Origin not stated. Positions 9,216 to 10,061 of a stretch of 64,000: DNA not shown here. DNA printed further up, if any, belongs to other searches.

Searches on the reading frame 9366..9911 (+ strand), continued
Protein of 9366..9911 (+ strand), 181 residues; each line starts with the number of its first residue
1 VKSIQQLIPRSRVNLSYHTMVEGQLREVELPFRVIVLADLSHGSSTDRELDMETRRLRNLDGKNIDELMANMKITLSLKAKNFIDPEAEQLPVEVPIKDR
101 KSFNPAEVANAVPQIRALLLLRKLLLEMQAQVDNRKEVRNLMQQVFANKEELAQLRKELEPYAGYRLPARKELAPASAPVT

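Call 43: search_protein_families(library=ncbifam, proteins=[L010:992-2530:-, L016:7848-9440:-], max_evalue=0.01)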
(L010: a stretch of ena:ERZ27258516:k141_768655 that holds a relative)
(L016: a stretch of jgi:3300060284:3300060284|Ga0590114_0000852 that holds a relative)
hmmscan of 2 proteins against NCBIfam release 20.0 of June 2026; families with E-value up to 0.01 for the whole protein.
L010:992-2530:- (513 aa): 28 families (the best 25 are shown)
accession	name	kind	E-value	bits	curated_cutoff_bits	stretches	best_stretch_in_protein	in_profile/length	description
NF003451.0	PRK05022.1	equivalog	7.9e-42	143.6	476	1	184-496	188-511/512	nitric oxide reductase transcriptional regulator NorR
TIGR01818.1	ntrC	equivalog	3.7e-40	138.1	558.6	1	184-380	132-334/463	nitrogen regulation protein NR(I)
NF038308.1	RNA_repair_RtcR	equivalog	1.1e-37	130.1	650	1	184-426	178-427/530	RNA repair transcriptional activator RtcR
TIGR02329.1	propionate_PrpR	equivalog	9.5e-37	126.8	499.2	1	186-490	212-524/526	propionate catabolism operon regulatory protein PrpR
TIGR02915.1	PEP_resp_reg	equivalog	1.3e-36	126.4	502.6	1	182-496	135-445/445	PEP-CTERM-box response regulator transcription factor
NF051870.1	NAssimRespRegNtrX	equivalog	4.6e-36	124.7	600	1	182-383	135-338/452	nitrogen assimilation response regulator NtrX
NF011958.0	PRK15429.1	equivalog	1.2e-35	123.3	830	1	187-367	380-566/692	formate hydrogenlyase transcriptional activator FlhA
TIGR01817.1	nifA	equivalog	1.9e-35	122.7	528.85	1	183-373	193-389/534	nif-specific transcriptional activator NifA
NF008469.0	PRK11361.1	equivalog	1.3e-34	119.7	714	1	187-489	144-450/461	acetoacetate metabolism transcriptional regulator AtoC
TIGR02974.1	phageshock_pspF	equivalog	1.7e-34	119.6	443.55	1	188-410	1-222/336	phage shock protein operon transcriptional activator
NF007689.0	PRK10365.1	equivalog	5.7e-34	117.7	760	1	184-486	137-435/441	sigma-54-dependent response regulator transcription factor ZraR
NF041552.1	TF_PrdR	equivalog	6.7e-34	117.2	795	1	186-379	267-466/577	sigma-54 dependent transcriptional regulator PrdR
NF011695.0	PRK15115.1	equivalog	1.1e-33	116.7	763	1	184-373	133-328/445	two-component system response regulator GlrR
NF011953.0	PRK15424.1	equivalog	1.2e-32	113.3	703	1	185-493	218-534/538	propionate catabolism operon regulatory protein PrpR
NF008176.1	PRK10923.1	equivalog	3.1e-32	111.8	620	1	187-379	139-337/469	nitrogen regulation protein NR(I)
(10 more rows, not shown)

L016:7848-9440:- (531 aa): 29 families (the best 25 are shown)
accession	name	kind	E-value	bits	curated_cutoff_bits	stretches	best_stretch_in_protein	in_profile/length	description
NF003451.0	PRK05022.1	equivalog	1.6e-42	145.9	476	1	205-523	189-510/512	nitric oxide reductase transcriptional regulator NorR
TIGR01818.1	ntrC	equivalog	2.3e-42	145.4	558.6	1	205-404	133-338/463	nitrogen regulation protein NR(I)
TIGR02329.1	propionate_PrpR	equivalog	3.5e-36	124.9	499.2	1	206-518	212-524/526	propionate catabolism operon regulatory protein PrpR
NF051870.1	NAssimRespRegNtrX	equivalog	1.1e-35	123.4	600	1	177-400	112-335/452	nitrogen assimilation response regulator NtrX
NF008469.0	PRK11361.1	equivalog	3e-35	121.8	714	1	206-516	143-449/461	acetoacetate metabolism transcriptional regulator AtoC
NF007689.0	PRK10365.1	equivalog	7.4e-35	120.6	760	1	206-515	139-436/441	sigma-54-dependent response regulator transcription factor ZraR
NF038308.1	RNA_repair_RtcR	equivalog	1.4e-34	119.9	650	1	206-396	180-381/530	RNA repair transcriptional activator RtcR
TIGR02915.1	PEP_resp_reg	equivalog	2.7e-34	118.8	502.6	1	201-523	134-444/445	PEP-CTERM-box response regulator transcription factor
TIGR01817.1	nifA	equivalog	4.2e-34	118.2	528.85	1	205-434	195-419/534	nif-specific transcriptional activator NifA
NF011695.0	PRK15115.1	equivalog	7.4e-34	117.3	763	1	208-394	137-329/445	two-component system response regulator GlrR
NF011958.0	PRK15429.1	equivalog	8.8e-34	117.1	830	1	207-386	380-565/692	formate hydrogenlyase transcriptional activator FlhA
TIGR02974.1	phageshock_pspF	equivalog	1.2e-32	113.5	443.55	1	208-408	1-207/336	phage shock protein operon transcriptional activator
NF041552.1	TF_PrdR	equivalog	3.2e-32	111.6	795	1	206-399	267-466/577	sigma-54 dependent transcriptional regulator PrdR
NF008176.1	PRK10923.1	equivalog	1.6e-31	109.4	620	1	203-405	136-343/469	nitrogen regulation protein NR(I)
NF011953.0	PRK15424.1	equivalog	4.4e-31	108.1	703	1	205-520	218-533/538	propionate catabolism operon regulatory protein PrpR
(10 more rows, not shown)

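Call 46: find_homologous_proteins(query=L010:992-2530:-, max_evalue=1e-30)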
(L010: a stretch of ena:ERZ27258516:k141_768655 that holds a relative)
Query L010:992-2530:- (513 aa): 441 proteins with E <= 1e-30 among 8000 candidates; the best 120 are listed.
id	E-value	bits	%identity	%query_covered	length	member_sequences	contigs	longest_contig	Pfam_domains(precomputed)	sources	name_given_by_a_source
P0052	0.0e+0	1165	100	100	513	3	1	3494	PF00158.33,PF14532.13,PF07728.21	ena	-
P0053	5.6e-250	848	74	99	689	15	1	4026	PF00158.33,PF14532.13,PF07728.21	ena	-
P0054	5.0e-238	809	71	99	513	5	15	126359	PF00158.33,PF00004.36,PF14532.13,PF07728.21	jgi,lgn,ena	-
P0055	2.3e-232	790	71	97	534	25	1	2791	PF00158.33,PF14532.13,PF07728.21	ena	-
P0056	1.4e-230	784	70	98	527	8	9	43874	PF00158.33,PF14532.13,PF07728.21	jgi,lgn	jgi:two-component system response regulator HydG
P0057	6.1e-229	779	70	97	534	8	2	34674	PF00158.33,PF14532.13,PF07728.21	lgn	-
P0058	9.4e-228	775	70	96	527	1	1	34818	PF00158.33,PF14532.13,PF07728.21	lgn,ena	-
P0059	5.0e-202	690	63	97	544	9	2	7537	PF00158.33,PF14532.13,PF07728.21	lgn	-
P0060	7.9e-202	689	63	97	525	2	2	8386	PF00158.33,PF14532.13,PF07728.21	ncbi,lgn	-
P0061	3.8e-200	684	63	95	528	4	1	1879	PF00158.33,PF14532.13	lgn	-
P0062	5.0e-199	680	63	97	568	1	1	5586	PF00158.33,PF14532.13,PF07728.21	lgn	-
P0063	1.7e-198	678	62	97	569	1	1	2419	PF00158.33,PF14532.13,PF07728.21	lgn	-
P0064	8.3e-197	673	63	96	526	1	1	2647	PF00158.33,PF00004.36,PF14532.13,PF07728.21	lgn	-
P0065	4.5e-196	670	63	95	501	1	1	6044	PF00158.33,PF14532.13,PF07728.21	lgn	-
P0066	7.9e-196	670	63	95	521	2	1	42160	PF00158.33,PF00004.36,PF14532.13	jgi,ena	-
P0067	2.3e-195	668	63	97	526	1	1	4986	PF00158.33,PF14532.13,PF07728.21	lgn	-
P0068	1.5e-193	662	65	95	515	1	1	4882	PF00158.33,PF02954.26,PF14532.13,PF07728.21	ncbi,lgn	-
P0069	1.4e-187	642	59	100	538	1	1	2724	PF00158.33,PF02954.26,PF14532.13,PF07728.21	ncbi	-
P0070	6.4e-187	640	61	97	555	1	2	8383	PF00158.33,PF14532.13,PF07728.21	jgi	jgi:two-component system nitrogen regulation response regulator GlnG/two-component system response r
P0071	7.6e-187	640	61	96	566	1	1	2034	PF00158.33,PF14532.13,PF07728.21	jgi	jgi:two-component system response regulator HydG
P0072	8.9e-186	636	62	95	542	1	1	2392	PF00158.33,PF14532.13,PF07728.21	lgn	-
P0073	1.5e-185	636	61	95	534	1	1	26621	PF00158.33,PF02954.26,PF14532.13,PF07728.21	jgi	-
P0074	7.6e-185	633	58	98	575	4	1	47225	PF00158.33,PF14532.13,PF07728.21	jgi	-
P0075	7.3e-184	630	61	95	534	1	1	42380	PF00158.33,PF02954.26,PF14532.13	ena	-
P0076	4.0e-183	628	58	99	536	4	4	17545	PF00158.33,PF02954.26,PF00004.36,PF14532.13,PF07728.21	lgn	-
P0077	7.5e-183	627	60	97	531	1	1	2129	PF00158.33,PF14532.13,PF07728.21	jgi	jgi:two-component system response regulator HydG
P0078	2.0e-182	625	60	97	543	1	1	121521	PF00158.33,PF14532.13,PF07728.21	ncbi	ncbi:MAG: sigma 54-interacting transcriptional regulator [Polyangia bacterium]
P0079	2.3e-177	609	58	96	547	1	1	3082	PF00158.33,PF14532.13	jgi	jgi:DNA-binding NtrC family response regulator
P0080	5.0e-177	608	70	74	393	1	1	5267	PF00158.33,PF14532.13,PF07728.21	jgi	jgi:two-component system nitrogen regulation response regulator GlnG/two-component system response r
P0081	4.7e-175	601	57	98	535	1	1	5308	PF00158.33,PF14532.13,PF07728.21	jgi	-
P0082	5.7e-169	581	55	96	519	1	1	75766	PF00158.33,PF14532.13,PF07728.21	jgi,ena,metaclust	metaclust:\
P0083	1.3e-168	580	57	96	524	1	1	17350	PF00158.33,PF14532.13,PF07728.21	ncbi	-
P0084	7.2e-168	577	56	96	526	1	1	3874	PF00158.33,PF00004.36,PF14532.13,PF07728.21,PF01078.28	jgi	jgi:two-component system response regulator HydG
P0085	3.6e-166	572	56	97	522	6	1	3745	PF00158.33,PF14532.13,PF07728.21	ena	-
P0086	3.7e-166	572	57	97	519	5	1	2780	PF00158.33,PF25601.2,PF00004.36,PF14532.13,PF07728.21,PF01078.28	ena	-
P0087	2.4e-164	566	57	96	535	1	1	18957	PF00158.33,PF02954.26,PF14532.13,PF07728.21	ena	-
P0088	4.7e-163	561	56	94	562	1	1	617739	PF00158.33,PF14532.13,PF07728.21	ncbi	ncbi:MAG: sigma 54-interacting transcriptional regulator [Polyangia bacterium]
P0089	3.3e-162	559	65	77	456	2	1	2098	PF00158.33,PF00004.36,PF14532.13,PF07728.21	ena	-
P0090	1.1e-161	557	55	96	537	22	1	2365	PF00158.33,PF14532.13,PF07728.21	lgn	-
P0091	2.6e-161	556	54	96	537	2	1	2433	PF00158.33,PF02954.26,PF14532.13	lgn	-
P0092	9.0e-161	554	66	74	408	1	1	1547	PF00158.33,PF14532.13,PF07728.21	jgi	jgi:two-component system nitrogen regulation response regulator GlnG/two-component system response r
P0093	4.5e-160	552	51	96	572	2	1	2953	PF00158.33,PF02954.26,PF14532.13,PF07728.21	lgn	-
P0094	6.4e-160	551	50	96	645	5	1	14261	PF00158.33,PF00004.36,PF14532.13,PF07728.21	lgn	-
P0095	7.5e-160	551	52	98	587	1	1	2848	PF00158.33,PF02954.26,PF14532.13,PF07728.21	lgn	-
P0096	9.7e-160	551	53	98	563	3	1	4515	PF00158.33,PF00004.36,PF14532.13,PF07728.21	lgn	-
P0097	1.8e-159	550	54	97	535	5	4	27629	PF00158.33,PF25601.2,PF02954.26,PF00004.36,PF14532.13,PF07728.21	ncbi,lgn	-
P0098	2.3e-159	549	53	96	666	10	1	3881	PF00158.33,PF02954.26,PF14532.13,PF07728.21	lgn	-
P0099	4.1e-159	548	59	84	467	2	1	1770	PF00158.33,PF14532.13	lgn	-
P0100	2.5e-158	546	53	96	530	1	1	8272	PF00158.33,PF02954.26,PF00004.36,PF14532.13,PF07728.21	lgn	-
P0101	3.3e-158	545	56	95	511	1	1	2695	PF00158.33,PF14532.13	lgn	-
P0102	8.3e-158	544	52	96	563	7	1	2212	PF00158.33,PF00004.36,PF14532.13,PF07728.21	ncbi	-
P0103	9.6e-158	544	53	96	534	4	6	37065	PF00158.33,PF02954.26,PF14532.13,PF07728.21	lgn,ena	-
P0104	1.2e-157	544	54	97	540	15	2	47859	PF00158.33,PF02954.26,PF00004.36,PF14532.13,PF07728.21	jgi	jgi:DNA-binding NtrC family response regulator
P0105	4.7e-157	542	52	97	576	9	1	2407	PF00158.33,PF02954.26,PF14532.13,PF07728.21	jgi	jgi:DNA-binding NtrC family response regulator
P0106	5.1e-157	542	55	95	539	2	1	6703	PF00158.33,PF02954.26,PF14532.13,PF07728.21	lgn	-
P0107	1.6e-156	540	54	97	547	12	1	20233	PF00158.33,PF25601.2,PF02954.26,PF00004.36,PF14532.13,PF07728.21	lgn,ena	-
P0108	2.9e-156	539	54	96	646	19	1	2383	PF00158.33,PF25601.2,PF02954.26,PF00004.36,PF14532.13,PF07728.21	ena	-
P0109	5.1e-156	538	58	81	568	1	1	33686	PF00158.33,PF25601.2,PF14532.13,PF07728.21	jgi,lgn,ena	-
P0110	2.6e-155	536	50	96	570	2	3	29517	PF00158.33,PF25601.2,PF00004.36,PF14532.13,PF07728.21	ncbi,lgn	-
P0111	5.1e-155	535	55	97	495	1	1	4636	PF00158.33,PF14532.13,PF07728.21,PF01078.28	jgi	jgi:two-component system nitrogen regulation response regulator GlnG/two-component system response r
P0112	8.0e-155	534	78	59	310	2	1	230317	PF00158.33,PF00004.36,PF14532.13,PF07728.21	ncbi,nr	ncbi:MAG: sigma-54-dependent Fis family transcriptional regulator [Myxococcales bacterium]|nr:sigma-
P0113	1.3e-153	530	54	96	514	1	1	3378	PF00158.33,PF02954.26,PF14532.13,PF07728.21,PF01078.28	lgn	-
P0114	2.9e-153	529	68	68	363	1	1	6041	PF00158.33,PF02954.26,PF14532.13,PF07728.21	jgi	jgi:DNA-binding NtrC family response regulator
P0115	3.8e-152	526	54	95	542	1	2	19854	PF00158.33,PF14532.13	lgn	-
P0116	2.0e-149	516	49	97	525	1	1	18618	PF00158.33,PF14532.13,PF07728.21,PF01078.28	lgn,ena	-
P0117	2.3e-133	464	51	95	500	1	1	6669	PF00158.33,PF02954.26,PF00004.36,PF14532.13,PF07728.21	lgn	-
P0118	4.4e-131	456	50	95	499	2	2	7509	PF00158.33,PF02954.26,PF00004.36,PF14532.13,PF07728.21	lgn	-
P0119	1.7e-130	454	81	49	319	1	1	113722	PF00158.33,PF00004.36,PF14532.13,PF07728.21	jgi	jgi:transcriptional regulator with AAA-type ATPase domain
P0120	2.2e-128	447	47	99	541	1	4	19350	PF00158.33,PF02954.26,PF14532.13,PF07728.21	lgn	-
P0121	7.7e-128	445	61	65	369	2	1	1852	PF00158.33,PF14532.13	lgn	-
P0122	2.7e-127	444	46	98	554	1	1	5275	PF00158.33,PF02954.26,PF00004.36,PF14532.13,PF07728.21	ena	-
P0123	1.1e-126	442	53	77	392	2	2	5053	PF00158.33,PF00004.36,PF14532.13,PF07728.21,PF01078.28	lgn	-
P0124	6.8e-126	439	48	95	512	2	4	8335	PF00158.33,PF00004.36,PF14532.13,PF07728.21,PF01078.28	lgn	-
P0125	3.2e-125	437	45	96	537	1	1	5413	PF00158.33,PF02954.26,PF14532.13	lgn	-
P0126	2.7e-124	434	48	95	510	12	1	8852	PF00158.33,PF00004.36,PF14532.13,PF07728.21,PF01078.28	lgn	-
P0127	2.0e-123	431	64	60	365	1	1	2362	PF00158.33,PF14532.13,PF07728.21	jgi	jgi:DNA-binding NtrC family response regulator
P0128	1.5e-122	428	52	83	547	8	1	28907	PF00158.33,PF00004.36,PF14532.13,PF07728.21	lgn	-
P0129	3.2e-122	427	49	97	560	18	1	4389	PF00158.33,PF00004.36,PF14532.13,PF07728.21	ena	-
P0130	3.4e-121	423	43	98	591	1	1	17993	PF00158.33,PF00004.36,PF14532.13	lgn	-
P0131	1.2e-120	422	47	96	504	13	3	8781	PF00158.33,PF07724.21,PF00004.36,PF14532.13,PF07728.21,PF01078.28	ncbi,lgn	-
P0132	1.3e-120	422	45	96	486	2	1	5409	PF00158.33,PF07724.21,PF25601.2,PF00004.36,PF14532.13,PF07728.21,PF01078.28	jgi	jgi:two-component system nitrogen regulation response regulator GlnG/two-component system response r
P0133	3.8e-120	420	42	95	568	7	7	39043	PF00158.33,PF00004.36,PF14532.13,PF07728.21,PF01078.28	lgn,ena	-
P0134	8.2e-120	419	45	97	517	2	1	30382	PF00158.33,PF14532.13,PF07728.21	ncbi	-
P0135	1.9e-119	418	51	81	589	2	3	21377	PF00158.33,PF02954.26,PF00004.36,PF14532.13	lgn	-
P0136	4.1e-118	413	45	97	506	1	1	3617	PF00158.33,PF00004.36,PF14532.13,PF07728.21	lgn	-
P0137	1.4e-117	411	53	80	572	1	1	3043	PF00158.33,PF14532.13,PF07728.21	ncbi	-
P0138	1.9e-117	411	45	95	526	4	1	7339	PF00158.33,PF07724.21,PF25601.2,PF00004.36,PF14532.13,PF07728.21,PF01078.28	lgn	-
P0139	2.2e-117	411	45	95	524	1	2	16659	PF00158.33,PF07724.21,PF00004.36,PF14532.13,PF07728.21,PF01078.28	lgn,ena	-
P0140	9.5e-117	409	44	98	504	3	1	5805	PF00158.33,PF25601.2,PF00004.36,PF14532.13,PF07728.21,PF01078.28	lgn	-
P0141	1.0e-116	409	46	80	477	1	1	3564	PF00158.33,PF00004.36,PF14532.13,PF07728.21,PF01078.28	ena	-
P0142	1.3e-116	408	44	97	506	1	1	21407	PF00158.33,PF00004.36,PF14532.13,PF07728.21,PF01078.28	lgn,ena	-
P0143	6.2e-116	406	48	89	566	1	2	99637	PF00158.33,PF00004.36,PF14532.13,PF07728.21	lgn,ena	-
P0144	7.2e-116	406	45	96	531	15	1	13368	PF00158.33,PF07724.21,PF00004.36,PF14532.13,PF07728.21,PF01078.28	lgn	-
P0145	1.9e-115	404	44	96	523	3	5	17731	PF00158.33,PF07724.21,PF25601.2,PF00004.36,PF14532.13,PF07728.21,PF01078.28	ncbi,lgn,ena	-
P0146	2.4e-115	404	45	94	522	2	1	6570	PF00158.33,PF25601.2,PF00004.36,PF14532.13,PF07728.21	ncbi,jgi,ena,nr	ncbi:MAG TPA: sigma 54-interacting transcriptional regulator [Pseudomonadota bacterium]|nr:sigma 54-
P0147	2.7e-115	404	51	82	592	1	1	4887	PF00158.33,PF00004.36,PF14532.13,PF07728.21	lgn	-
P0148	1.0e-114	402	44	95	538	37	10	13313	PF00158.33,PF14532.13,PF07728.21,PF01078.28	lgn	-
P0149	1.9e-114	401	44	97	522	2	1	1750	PF00158.33,PF07724.21,PF25601.2,PF00004.36,PF14532.13,PF07728.21,PF01078.28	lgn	-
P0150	1.2e-113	398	54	73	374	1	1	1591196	PF00158.33,PF12775.14,PF07728.21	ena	-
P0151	1.2e-112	395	65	58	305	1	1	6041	PF00158.33,PF07728.21,PF01078.28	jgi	jgi:DNA-binding NtrC family response regulator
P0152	4.3e-111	390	43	95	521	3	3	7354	PF00158.33,PF07724.21,PF00004.36,PF14532.13,PF07728.21,PF01078.28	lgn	-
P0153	5.5e-110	386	44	95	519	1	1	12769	PF00158.33,PF00004.36,PF14532.13,PF01078.28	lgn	-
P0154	2.2e-109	384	45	94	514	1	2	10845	PF00158.33,PF07724.21,PF00004.36,PF14532.13,PF07728.21,PF01078.28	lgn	-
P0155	5.5e-109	383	43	95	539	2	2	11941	PF00158.33,PF07724.21,PF02954.26,PF00004.36,PF14532.13,PF07728.21,PF01078.28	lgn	-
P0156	5.2e-108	380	44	95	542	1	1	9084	PF00158.33,PF02954.26,PF00004.36,PF14532.13,PF07728.21,PF01078.28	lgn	-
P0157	9.2e-108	379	43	95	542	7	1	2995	PF00158.33,PF07724.21,PF02954.26,PF00004.36,PF14532.13,PF07728.21,PF01078.28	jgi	jgi:two-component system nitrogen regulation response regulator GlnG/two-component system response r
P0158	3.0e-107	377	43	94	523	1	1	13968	PF00158.33,PF07724.21,PF00004.36,PF14532.13,PF07728.21,PF01078.28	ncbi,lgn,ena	-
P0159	5.1e-106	373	43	96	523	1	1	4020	PF00158.33,PF07724.21,PF00004.36,PF14532.13,PF07728.21,PF01078.28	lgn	-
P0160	1.4e-105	372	43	94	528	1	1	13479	PF00158.33,PF07724.21,PF00004.36,PF14532.13,PF07728.21,PF01078.28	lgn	-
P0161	3.3e-104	367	43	96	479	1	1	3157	PF00158.33,PF25601.2,PF02954.26,PF14532.13,PF07728.21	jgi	jgi:two-component system nitrogen regulation response regulator GlnG/two-component system response r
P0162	1.2e-102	362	44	96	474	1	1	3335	PF00158.33,PF25601.2,PF02954.26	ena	-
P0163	3.0e-101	358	42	94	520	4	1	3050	PF00158.33,PF07724.21,PF02954.26,PF00004.36,PF14532.13,PF07728.21,PF01078.28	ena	-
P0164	5.0e-101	357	42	96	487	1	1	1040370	PF00158.33,PF25601.2,PF00004.36,PF14532.13,PF07728.21,PF01078.28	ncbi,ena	-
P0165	5.9e-100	353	41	94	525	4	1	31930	PF00158.33,PF07724.21,PF00004.36,PF14532.13,PF07728.21,PF01078.28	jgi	-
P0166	4.2e-99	351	43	94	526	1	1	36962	PF00158.33,PF00004.36,PF14532.13,PF07728.21,PF01078.28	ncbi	-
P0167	6.4e-99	350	42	94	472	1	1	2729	PF00158.33,PF25601.2,PF14532.13,PF07728.21,PF01078.28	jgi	jgi:two-component system nitrogen regulation response regulator GlnG/two-component system response r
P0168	7.3e-99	350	41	96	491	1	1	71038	PF00158.33,PF25601.2,PF14532.13,PF07728.21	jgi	jgi:two-component system nitrogen regulation response regulator GlnG/two-component system response r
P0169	5.0e-98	347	41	97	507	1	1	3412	PF00158.33,PF07724.21,PF14532.13,PF07728.21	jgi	jgi:two-component system, NtrC family, response regulator HydG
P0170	2.5e-97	345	42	96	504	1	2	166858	PF00158.33,PF25601.2,PF14532.13,PF07728.21,PF01078.28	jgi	jgi:DNA-binding NtrC family response regulator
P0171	8.6e-97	343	42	94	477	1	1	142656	PF00158.33,PF14532.13,PF07728.21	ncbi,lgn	-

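Call 51: find_encoding_contigs(protein=P0066, flank=10000, max_places=2)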
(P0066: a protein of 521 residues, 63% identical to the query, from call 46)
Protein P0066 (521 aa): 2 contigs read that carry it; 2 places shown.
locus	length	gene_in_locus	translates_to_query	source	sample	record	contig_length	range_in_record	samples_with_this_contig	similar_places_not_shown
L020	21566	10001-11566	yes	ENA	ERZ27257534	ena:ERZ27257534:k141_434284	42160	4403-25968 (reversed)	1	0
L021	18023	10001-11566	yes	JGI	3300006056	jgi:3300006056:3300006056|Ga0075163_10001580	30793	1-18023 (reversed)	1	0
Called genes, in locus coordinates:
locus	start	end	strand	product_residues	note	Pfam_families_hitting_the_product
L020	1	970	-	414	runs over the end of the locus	PF05936:T6SS_VasE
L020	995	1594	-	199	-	-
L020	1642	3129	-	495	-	PF05943:VipB, PF18945:VipB_2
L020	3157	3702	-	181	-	PF05591:T6SS_VipA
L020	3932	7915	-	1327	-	PF14331:IcmF-related_N (faint)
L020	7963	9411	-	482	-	PF00069:Pkinase, PF06293:Kdo (weak), PF07714:PK_Tyr_Ser-Thr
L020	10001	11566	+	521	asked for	PF00158:Sigma54_activat, PF14532:Sigma54_activ_2 (weak), PF00004:AAA (faint)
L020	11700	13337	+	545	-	PF05925:IpgD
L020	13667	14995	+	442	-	PF00498:FHA, PF00158:Sigma54_activat, PF14532:Sigma54_activ_2, PF00004:AAA (weak), PF07728:AAA_5 (faint)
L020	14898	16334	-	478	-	PF00069:Pkinase, PF07714:PK_Tyr_Ser-Thr, PF03109:ABC1 (faint), PF07714:PK_Tyr_Ser-Thr (weak)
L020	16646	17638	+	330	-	PF10502:Peptidase_S26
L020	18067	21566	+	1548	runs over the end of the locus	PF12770:CHAT, PF20703:nSTAND1, PF23381:Beta-prop_IFT122_1st, PF23414:Beta-prop_EML_2, PF24807:WD40_CDC20-Fz, PF25172:Beta-prop_WDR3_2nd, PF25174:Beta-prop_THOC3, PF24782:WD40_MABP1-WDR62_2nd, +49 more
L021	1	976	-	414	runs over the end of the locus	PF05936:T6SS_VasE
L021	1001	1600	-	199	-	-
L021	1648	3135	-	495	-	PF05943:VipB, PF18945:VipB_2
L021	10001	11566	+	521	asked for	PF00158:Sigma54_activat, PF14532:Sigma54_activ_2 (weak), PF00004:AAA (faint)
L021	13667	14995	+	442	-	PF00498:FHA, PF00158:Sigma54_activat, PF14532:Sigma54_activ_2, PF00004:AAA (weak), PF07728:AAA_5 (faint)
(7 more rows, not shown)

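Call 57: search_protein_families(library=pfam, alignment_id=A2, max_evalue=0.1)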
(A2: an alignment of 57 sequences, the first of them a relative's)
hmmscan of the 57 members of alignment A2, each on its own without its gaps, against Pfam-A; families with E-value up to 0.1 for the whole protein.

A. member 1, P0057 (534 aa): 12 families
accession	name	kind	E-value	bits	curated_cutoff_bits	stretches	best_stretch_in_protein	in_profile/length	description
PF00158.32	Sigma54_activat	-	1.3e-34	119.7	20.2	1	218-367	1-148/168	Sigma-54 interaction domain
PF14532.12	Sigma54_activ_2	-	1.1e-08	35.9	25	1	219-335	1-94/138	Sigma-54 interaction domain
PF07728.20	AAA_5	-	1.5e-06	28.7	22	1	241-374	1-139/139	AAA domain (dynein-related subfamily)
PF00004.35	AAA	-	5e-05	24.2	21.2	1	242-381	1-130/131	ATPase family associated with various cellular activities (AAA)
PF02954.25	HTH_8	-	0.00051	20.2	22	1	492-518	11-37/42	Bacterial regulatory protein, Fis family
PF25601.1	AAA_lid_14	-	0.0012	19.1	27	1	385-456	2-65/87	AAA+ ATPase lid domain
PF12775.13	AAA_7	-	0.0021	18.1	25.8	0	330-380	125-175/181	P-loop containing dynein motor region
PF05496.18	RuvB_N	-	0.031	14.5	27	0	312-377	86-156/159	Holliday junction DNA helicase RuvB P-loop domain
PF01078.27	Mg_chelatase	-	0.044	13.6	20.3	0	235-268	18-51/207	Magnesium chelatase, subunit ChlI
PF18090.7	SoPB_HTH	-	0.084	13.5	27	0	496-522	16-42/75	Centromere-binding protein HTH domain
PF13401.12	AAA_22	-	0.093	13.5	27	0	238-262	4-28/130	AAA domain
PF13518.12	HTH_28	-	0.093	13.3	25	0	494-524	9-37/52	Helix-turn-helix domain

B. families by the number of members that match (of 57 scanned): 40 families (the first 25 are shown)
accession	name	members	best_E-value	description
PF00158.32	Sigma54_activat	57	4.5e-41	Sigma-54 interaction domain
PF14532.12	Sigma54_activ_2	57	2.8e-15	Sigma-54 interaction domain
PF07728.20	AAA_5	57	1.1e-10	AAA domain (dynein-related subfamily)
PF00004.35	AAA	57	7.5e-10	ATPase family associated with various cellular activities (AAA)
PF01078.27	Mg_chelatase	57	8.3e-09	Magnesium chelatase, subunit ChlI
PF02954.25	HTH_8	56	6.3e-08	Bacterial regulatory protein, Fis family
PF25601.1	AAA_lid_14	55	3.3e-08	AAA+ ATPase lid domain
PF12775.13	AAA_7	42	0.0002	P-loop containing dynein motor region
PF07724.20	AAA_2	37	2.5e-07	AAA domain (Cdc48 subfamily)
PF13384.12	HTH_23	29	0.00058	Homeodomain-like domain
PF13551.12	HTH_29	26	0.00016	Winged helix-turn helix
PF13191.12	AAA_16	24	0.0026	AAA ATPase domain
PF05496.18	RuvB_N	19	0.00014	Holliday junction DNA helicase RuvB P-loop domain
PF13518.12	HTH_28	13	0.0053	Helix-turn-helix domain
PF00493.29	MCM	10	0.00012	MCM P-loop domain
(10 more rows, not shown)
